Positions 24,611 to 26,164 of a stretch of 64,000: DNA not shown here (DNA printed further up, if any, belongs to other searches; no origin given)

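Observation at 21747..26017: Translationally coupled YdiJ-like FAD/Fe-S 2-hydroxyacid dehydrogenase and LarA-family racemase, with no larBCE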

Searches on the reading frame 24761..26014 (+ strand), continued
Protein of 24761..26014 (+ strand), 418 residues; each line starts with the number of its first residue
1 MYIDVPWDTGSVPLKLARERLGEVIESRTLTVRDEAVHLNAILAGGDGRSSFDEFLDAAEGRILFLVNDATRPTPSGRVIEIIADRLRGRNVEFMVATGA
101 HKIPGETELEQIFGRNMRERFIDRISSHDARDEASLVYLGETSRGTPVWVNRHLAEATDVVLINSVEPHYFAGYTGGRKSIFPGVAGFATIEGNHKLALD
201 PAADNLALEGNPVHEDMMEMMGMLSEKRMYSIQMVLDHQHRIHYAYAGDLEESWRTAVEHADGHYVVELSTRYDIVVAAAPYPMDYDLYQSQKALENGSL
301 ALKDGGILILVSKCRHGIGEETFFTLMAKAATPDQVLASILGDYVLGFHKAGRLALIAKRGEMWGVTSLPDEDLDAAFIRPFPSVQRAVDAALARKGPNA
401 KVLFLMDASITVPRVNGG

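Call 72: search_protein_families(library=pfam, proteins=[L046:1308-2759:-, L046:2777-4018:-, L046:4324-4878:+, L046:4977-6617:-, L046:8575-9525:+, L046:11231-12373:+, L046:12398-13027:+, L046:13064-15622:+, L046:15691-17964:+, L046:18895-20652:-], max_evalue=0.0001)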
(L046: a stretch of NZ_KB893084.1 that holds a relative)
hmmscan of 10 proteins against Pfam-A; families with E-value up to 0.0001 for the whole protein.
L046:1308-2759:- (483 aa): 1 family
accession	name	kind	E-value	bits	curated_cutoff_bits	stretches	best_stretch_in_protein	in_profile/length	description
PF00171.27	Aldedh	-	2.2e-172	574.2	23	1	19-477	1-460/461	Aldehyde dehydrogenase family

L046:2777-4018:- (413 aa): 2 families
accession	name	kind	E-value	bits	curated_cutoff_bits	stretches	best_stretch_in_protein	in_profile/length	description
PF00202.27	Aminotran_3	-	3.9e-126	421.4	30.5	1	22-406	9-401/403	Aminotransferase class-III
PF00155.27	Aminotran_1_2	-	7.1e-05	22.6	19.7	0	57-317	16-280/361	Aminotransferase class I and II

L046:4324-4878:+ (185 aa): 0 families

L046:4977-6617:- (546 aa): 3 families
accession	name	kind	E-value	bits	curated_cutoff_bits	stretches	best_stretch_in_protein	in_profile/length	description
PF07837.17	FTCD_N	-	1.3e-72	243.6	27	1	10-185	1-176/176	Formiminotransferase domain, N-terminal subdomain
PF02971.19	FTCD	-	2.1e-61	206.6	24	1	187-330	1-145/145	Formiminotransferase domain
PF04961.17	FTCD_C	-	1.4e-54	185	24.5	1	344-524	1-181/182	Formiminotransferase-cyclodeaminase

L046:8575-9525:+ (317 aa): 11 families
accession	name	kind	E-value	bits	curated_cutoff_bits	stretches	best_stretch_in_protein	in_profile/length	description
PF02662.21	FlpD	-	3.1e-28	98.7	22.3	1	192-314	1-123/123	Methyl-viologen-reducing hydrogenase, delta subunit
PF13183.11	Fer4_8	-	5.1e-15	56.2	27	1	18-86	2-68/68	4Fe-4S dicluster domain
PF12838.12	Fer4_7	-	8.6e-15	55.4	27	2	20-86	1-52/52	4Fe-4S dicluster domain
PF00037.32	Fer4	-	1.4e-13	50.5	21.1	1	141-164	1-24/24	4Fe-4S binding domain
PF13187.11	Fer4_9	-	2.2e-12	47.2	27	1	118-163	2-52/52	4Fe-4S dicluster domain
PF13534.11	Fer4_17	-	2.7e-12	47.5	22.2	1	20-86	1-60/61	4Fe-4S dicluster domain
PF13237.11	Fer4_10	-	1.2e-11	44.8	25.5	1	114-159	5-53/53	4Fe-4S dicluster domain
PF13484.11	Fer4_16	-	1.8e-10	41.8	30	0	20-83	1-64/66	4Fe-4S double cluster binding domain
PF12837.12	Fer4_6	-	1.4e-09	37.8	25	0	141-163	2-24/24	4Fe-4S binding domain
PF14697.11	Fer4_21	-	6.8e-09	36.2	35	1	115-164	5-58/59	4Fe-4S dicluster domain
PF12797.12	Fer4_2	-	2.3e-07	30.8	24.5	0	19-32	8-21/22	4Fe-4S binding domain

L046:11231-12373:+ (381 aa): 1 family
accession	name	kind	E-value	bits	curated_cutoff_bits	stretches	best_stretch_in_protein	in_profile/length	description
PF02733.22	Dak1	-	2.4e-126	421.3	31.4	1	44-375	2-312/313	Dak1 domain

L046:12398-13027:+ (210 aa): 1 family
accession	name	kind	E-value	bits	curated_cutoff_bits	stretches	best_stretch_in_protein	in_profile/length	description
PF02734.22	Dak2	-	5.7e-55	186.3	27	1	32-205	1-173/174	DAK2 domain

L046:13064-15622:+ (853 aa): 5 families
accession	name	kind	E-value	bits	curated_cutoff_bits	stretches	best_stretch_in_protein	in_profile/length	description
PF02896.24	PEP-utilizers_C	-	1.1e-106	356.7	22.8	1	533-808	15-291/293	PEP-utilising enzyme, PEP-binding domain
PF05524.18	PEP-utilisers_N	-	5e-30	104.6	24.4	1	274-393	2-120/121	PEP-utilising enzyme, N-terminal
PF03610.21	EIIA-man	-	4.6e-26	91.7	21.4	1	3-119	1-115/116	PTS system fructose IIA component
PF00381.24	PTS-HPr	-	4.2e-24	84.8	23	1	163-240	4-80/81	PTS HPr component phosphorylation site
PF00391.29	PEP-utilizers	-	3.6e-18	65.4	23.1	1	420-492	2-72/72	PEP-utilising enzyme, mobile domain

L046:15691-17964:+ (758 aa): 29 families (the best 25 are shown)
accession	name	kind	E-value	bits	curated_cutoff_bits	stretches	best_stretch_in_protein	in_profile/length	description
PF14559.12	TPR_19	-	1.2e-63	211.7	25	7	276-341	3-68/68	Tetratricopeptide repeat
PF13428.12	TPR_14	-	1.2e-50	165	23.5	0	435-477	2-44/44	Tetratricopeptide repeat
PF07719.23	TPR_2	-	1.9e-49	162.1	27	2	468-500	1-33/34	Tetratricopeptide repeat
PF13432.12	TPR_16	-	1.7e-48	163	32.7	1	438-500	1-63/65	Tetratricopeptide repeat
PF13431.12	TPR_17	-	5.1e-47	154.7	24.4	0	631-659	1-29/34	Tetratricopeptide repeat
PF13181.12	TPR_8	-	1.2e-45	150.2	25.7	1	612-641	4-33/34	Tetratricopeptide repeat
PF00515.34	TPR_1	-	8.3e-40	133.5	27.8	2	469-500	2-33/34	Tetratricopeptide repeat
PF13424.12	TPR_12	-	2.1e-34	118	30.1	1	436-497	12-74/77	Tetratricopeptide repeat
PF23914.1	TPR_CcmH_CycH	-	1.1e-31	110.3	42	2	30-142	21-136/158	Cytochrome c-type biogenesis protein H TPR domain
PF13176.12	TPR_7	-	1.2e-28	97.1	27.9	0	164-196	1-33/36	Tetratricopeptide repeat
PF13414.12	TPR_11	-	4e-28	97.3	26.8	1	32-71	1-40/42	TPR repeat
PF13174.12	TPR_6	-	5.2e-25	86.8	26.3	0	435-466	1-32/33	Tetratricopeptide repeat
PF12895.13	ANAPC3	-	4e-23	81.9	27.2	2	38-114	2-77/82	Anaphase-promoting complex, cyclosome, subunit 3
PF25062.1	ARM_TT21_N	-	1.9e-20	74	40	2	205-411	3-213/222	Tetratricopeptide repeat protein 21 N-terminal ARM repeat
PF13371.12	TPR_9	-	9.6e-19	67.6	35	0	582-641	2-61/73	Tetratricopeptide repeat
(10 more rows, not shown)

L046:18895-20652:- (585 aa): 0 families
